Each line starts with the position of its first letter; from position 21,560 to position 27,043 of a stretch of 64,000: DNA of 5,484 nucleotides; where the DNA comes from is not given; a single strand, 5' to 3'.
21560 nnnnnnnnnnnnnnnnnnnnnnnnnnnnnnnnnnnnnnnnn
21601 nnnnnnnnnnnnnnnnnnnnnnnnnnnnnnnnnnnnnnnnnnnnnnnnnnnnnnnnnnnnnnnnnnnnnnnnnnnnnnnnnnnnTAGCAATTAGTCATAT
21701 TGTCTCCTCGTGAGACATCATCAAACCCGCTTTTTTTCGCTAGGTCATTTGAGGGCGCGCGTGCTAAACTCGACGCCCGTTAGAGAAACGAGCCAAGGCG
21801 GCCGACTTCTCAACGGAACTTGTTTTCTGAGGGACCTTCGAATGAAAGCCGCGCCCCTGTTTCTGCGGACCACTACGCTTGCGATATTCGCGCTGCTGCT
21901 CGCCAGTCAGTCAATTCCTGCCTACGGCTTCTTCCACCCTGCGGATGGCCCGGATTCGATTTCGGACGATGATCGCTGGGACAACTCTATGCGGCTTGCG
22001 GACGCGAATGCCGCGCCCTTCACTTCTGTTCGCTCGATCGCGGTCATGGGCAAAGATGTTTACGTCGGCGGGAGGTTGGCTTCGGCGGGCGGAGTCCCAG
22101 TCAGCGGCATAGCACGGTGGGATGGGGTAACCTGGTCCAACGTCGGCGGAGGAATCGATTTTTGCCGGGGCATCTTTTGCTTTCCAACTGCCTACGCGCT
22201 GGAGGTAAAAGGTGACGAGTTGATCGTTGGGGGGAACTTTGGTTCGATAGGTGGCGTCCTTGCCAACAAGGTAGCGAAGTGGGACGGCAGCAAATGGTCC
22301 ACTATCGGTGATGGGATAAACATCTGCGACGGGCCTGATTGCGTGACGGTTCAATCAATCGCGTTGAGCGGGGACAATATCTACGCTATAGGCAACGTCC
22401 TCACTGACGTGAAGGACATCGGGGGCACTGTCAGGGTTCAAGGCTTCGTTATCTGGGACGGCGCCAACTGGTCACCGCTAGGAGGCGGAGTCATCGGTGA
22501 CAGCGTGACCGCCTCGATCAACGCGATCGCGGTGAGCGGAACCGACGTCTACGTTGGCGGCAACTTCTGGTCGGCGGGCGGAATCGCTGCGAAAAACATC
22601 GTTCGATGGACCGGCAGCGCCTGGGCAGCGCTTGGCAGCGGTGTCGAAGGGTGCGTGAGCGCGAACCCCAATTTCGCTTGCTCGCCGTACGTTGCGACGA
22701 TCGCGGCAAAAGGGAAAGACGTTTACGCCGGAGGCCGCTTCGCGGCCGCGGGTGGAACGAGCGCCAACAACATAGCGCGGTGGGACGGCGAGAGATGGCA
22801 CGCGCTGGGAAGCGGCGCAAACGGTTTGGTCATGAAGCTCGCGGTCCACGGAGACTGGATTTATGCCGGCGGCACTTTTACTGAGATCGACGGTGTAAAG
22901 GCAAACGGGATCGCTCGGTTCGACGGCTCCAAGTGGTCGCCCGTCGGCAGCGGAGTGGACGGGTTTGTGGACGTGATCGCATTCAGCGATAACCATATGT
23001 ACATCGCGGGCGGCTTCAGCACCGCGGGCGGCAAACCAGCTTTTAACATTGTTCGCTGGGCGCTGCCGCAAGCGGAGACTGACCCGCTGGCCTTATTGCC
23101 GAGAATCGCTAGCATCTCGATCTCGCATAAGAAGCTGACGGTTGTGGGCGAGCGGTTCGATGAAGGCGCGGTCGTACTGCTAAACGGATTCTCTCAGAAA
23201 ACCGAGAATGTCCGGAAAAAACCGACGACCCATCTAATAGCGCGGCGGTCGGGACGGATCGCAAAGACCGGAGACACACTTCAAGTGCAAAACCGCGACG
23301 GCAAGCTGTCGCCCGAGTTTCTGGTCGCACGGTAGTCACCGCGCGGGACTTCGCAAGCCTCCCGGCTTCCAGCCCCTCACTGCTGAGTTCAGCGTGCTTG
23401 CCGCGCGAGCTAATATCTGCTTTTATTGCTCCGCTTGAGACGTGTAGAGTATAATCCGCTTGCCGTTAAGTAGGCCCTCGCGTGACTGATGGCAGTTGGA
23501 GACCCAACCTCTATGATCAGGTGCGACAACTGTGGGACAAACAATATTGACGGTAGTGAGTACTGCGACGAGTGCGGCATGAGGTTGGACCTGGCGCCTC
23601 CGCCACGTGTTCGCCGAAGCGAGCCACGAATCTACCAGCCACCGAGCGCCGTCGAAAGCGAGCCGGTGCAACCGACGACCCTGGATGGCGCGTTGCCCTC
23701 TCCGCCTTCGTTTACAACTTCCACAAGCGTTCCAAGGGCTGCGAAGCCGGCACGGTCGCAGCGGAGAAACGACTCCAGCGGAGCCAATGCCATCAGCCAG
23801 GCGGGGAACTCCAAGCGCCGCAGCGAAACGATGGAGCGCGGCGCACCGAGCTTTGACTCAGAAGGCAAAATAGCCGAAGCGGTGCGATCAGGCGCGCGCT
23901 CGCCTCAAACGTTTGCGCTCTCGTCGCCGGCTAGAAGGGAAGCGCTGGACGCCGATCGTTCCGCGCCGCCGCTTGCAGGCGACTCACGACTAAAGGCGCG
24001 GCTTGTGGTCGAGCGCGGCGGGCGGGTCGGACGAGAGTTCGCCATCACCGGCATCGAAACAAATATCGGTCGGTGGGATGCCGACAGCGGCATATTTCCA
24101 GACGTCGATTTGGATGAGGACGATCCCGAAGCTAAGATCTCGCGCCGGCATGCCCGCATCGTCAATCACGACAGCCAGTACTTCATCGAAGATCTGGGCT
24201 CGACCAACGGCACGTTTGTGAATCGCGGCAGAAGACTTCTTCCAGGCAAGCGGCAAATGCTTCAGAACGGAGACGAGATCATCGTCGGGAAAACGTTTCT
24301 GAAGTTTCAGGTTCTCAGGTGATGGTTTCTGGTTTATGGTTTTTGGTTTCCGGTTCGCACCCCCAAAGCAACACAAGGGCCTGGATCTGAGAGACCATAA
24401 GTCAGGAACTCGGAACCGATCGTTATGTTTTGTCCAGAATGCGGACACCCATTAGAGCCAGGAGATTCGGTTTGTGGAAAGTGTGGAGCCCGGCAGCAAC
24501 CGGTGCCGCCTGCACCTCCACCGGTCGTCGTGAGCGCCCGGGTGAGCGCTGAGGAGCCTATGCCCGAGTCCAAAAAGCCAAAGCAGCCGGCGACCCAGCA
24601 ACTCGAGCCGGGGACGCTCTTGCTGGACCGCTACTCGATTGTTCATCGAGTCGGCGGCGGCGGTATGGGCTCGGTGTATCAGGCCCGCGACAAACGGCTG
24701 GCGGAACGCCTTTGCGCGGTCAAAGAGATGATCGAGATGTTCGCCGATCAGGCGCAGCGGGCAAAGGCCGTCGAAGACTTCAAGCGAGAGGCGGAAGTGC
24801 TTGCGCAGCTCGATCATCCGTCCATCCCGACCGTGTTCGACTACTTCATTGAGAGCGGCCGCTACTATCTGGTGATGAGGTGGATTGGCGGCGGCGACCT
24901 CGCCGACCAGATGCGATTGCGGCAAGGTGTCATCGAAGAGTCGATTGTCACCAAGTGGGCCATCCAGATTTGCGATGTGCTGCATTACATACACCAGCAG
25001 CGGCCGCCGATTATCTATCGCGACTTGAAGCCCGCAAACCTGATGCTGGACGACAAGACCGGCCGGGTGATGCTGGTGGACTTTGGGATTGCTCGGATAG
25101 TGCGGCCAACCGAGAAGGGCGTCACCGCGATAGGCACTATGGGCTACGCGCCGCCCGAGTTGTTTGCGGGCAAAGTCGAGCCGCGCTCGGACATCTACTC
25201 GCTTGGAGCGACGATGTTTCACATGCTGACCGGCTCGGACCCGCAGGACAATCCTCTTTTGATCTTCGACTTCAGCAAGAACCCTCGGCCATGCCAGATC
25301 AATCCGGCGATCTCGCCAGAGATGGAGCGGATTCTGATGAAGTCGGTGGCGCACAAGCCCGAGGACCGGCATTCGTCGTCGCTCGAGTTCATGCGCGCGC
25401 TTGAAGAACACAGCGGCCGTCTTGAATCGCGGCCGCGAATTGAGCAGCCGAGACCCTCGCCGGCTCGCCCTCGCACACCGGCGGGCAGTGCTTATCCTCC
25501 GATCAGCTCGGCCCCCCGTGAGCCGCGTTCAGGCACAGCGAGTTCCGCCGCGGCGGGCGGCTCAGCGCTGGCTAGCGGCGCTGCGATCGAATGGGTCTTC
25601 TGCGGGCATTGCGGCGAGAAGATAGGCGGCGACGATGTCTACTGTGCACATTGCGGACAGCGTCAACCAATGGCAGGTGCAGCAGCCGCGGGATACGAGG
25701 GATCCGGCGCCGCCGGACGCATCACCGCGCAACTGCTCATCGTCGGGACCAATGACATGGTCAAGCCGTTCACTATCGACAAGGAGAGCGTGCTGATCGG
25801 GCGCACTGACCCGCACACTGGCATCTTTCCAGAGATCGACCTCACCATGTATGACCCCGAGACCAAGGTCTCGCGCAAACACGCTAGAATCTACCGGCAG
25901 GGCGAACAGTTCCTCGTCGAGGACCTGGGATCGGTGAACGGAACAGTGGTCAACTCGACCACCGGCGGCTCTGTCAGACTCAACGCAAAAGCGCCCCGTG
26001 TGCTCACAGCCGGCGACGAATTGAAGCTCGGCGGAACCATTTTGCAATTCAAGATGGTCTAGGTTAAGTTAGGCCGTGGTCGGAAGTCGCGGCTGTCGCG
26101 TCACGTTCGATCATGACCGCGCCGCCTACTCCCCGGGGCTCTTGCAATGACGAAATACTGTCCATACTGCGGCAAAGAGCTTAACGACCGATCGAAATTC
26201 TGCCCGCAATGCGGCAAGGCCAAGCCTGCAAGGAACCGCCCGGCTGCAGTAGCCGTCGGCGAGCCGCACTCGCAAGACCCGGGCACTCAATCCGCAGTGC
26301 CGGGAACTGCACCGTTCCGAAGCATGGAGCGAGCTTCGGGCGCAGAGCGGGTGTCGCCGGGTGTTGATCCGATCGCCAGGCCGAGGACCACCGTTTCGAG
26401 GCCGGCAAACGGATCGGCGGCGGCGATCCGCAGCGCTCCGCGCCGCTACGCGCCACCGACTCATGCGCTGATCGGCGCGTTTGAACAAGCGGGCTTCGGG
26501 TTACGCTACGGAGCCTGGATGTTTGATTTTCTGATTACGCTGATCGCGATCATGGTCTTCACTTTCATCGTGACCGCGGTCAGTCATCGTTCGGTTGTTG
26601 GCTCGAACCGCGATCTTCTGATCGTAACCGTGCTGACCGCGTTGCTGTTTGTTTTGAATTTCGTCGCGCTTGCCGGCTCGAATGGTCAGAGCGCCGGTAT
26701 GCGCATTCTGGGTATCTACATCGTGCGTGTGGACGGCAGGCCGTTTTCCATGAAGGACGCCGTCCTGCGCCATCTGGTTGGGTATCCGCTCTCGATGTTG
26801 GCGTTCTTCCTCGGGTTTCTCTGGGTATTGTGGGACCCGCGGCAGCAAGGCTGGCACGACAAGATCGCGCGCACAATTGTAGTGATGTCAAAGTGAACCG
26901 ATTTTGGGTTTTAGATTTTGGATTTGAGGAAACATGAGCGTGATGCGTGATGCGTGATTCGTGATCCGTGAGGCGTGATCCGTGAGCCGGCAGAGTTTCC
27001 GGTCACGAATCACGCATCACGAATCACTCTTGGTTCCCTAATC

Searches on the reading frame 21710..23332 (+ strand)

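Call 30: search_protein_families(library=pfam, proteins=[window:21710-23332:+], max_evalue=0.00001)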
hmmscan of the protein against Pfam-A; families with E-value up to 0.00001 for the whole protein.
window:21710-23332:+ (541 aa): 3 families
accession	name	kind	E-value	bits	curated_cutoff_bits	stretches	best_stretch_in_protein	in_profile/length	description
PF12768.13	Rax2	-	4.3e-11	43.1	28.8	0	381-461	35-116/254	Rax2 C-terminal beta propeller domain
PF17164.10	DUF5122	-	6.3e-11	42.8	27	0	383-405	5-27/36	Domain of unknown function (DUF5122) beta-propeller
PF19565.4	DUF6087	-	5.2e-06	27.1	27.1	0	354-369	45-60/99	Family of unknown function (DUF6087)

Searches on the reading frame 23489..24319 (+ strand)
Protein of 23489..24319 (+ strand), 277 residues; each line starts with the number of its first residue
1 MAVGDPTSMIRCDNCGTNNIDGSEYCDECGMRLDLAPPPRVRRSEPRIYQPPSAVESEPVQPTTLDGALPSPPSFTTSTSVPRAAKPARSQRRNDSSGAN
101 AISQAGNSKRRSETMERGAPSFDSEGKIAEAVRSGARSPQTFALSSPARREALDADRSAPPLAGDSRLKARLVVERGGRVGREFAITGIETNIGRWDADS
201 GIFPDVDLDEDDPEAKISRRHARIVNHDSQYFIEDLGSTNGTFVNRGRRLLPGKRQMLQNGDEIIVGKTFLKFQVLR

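Call 30: search_protein_families(library=pfam, proteins=[window:23489-24319:+], max_evalue=0.00001)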
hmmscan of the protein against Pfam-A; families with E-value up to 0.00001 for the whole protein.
window:23489-24319:+ (277 aa): 2 families
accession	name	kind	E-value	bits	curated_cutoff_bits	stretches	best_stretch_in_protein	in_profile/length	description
PF00498.31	FHA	-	4.1e-17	62.8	20.7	1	193-267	3-67/67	FHA domain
PF16697.10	Yop-YscD_cpl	-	1.1e-06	29.2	33.2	1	212-274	33-91/94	Inner membrane component of T3SS, cytoplasmic domain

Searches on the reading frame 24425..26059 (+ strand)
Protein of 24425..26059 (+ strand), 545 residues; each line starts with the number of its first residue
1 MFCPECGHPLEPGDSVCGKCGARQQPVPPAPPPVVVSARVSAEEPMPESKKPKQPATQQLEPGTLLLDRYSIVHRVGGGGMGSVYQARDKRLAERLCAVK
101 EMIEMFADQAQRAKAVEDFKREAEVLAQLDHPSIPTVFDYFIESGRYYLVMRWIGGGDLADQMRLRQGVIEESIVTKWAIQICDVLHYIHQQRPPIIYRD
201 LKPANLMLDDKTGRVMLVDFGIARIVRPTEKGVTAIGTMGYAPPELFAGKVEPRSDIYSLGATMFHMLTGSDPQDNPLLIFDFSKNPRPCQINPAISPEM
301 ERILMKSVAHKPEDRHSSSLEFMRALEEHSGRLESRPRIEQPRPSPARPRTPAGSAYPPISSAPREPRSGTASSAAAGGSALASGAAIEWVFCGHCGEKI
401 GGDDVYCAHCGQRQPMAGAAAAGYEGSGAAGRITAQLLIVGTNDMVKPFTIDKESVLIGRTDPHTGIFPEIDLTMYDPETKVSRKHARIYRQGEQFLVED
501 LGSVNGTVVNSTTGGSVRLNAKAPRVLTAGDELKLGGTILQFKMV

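Call 30: search_protein_families(library=pfam, proteins=[window:24425-26059:+], max_evalue=0.00001)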
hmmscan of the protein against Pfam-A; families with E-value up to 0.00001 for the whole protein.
window:24425-26059:+ (545 aa): 9 families
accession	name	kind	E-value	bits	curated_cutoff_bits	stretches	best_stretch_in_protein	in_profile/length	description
PF00069.31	Pkinase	-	2.5e-44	152.1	31.7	1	70-317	1-253/263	Protein kinase domain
PF07714.23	PK_Tyr_Ser-Thr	-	1.2e-28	100.5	23.1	1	72-317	3-250/258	Protein tyrosine and serine/threonine kinase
PF00498.31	FHA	-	1.7e-12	48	20.7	1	457-536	2-67/67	FHA domain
PF13240.11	Zn_Ribbon_1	-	3.3e-10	39.8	25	1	2-22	1-21/23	zinc-ribbon domain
PF13248.11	Zn_ribbon_3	-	1.7e-08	34.1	27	0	3-23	5-25/26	zinc-ribbon domain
PF03109.22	ABC1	-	1.7e-07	31.1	22.9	1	108-229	109-220/244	ABC1 atypical kinase-like domain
PF01636.29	APH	-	2.4e-07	31.2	23.2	0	101-194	22-112/239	Phosphotransferase enzyme family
PF12773.13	DZR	-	2.9e-07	31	27.3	0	3-25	1-23/45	Double zinc ribbon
PF16697.10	Yop-YscD_cpl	-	1.5e-06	28.8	33.2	1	468-543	24-91/94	Inner membrane component of T3SS, cytoplasmic domain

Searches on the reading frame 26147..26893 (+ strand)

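Call 30: search_protein_families(library=pfam, proteins=[window:26147-26893:+], max_evalue=0.00001)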
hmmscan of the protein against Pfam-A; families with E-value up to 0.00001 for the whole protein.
window:26147-26893:+ (249 aa): 3 families
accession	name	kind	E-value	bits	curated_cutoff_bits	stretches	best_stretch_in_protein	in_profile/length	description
PF06271.18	RDD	-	1.9e-23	83.7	24.1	1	115-241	2-136/137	RDD family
PF13240.11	Zn_Ribbon_1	-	9.7e-08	32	25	1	4-25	1-22/23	zinc-ribbon domain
PF13248.11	Zn_ribbon_3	-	1.5e-06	27.9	27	1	2-24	2-24/26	zinc-ribbon domain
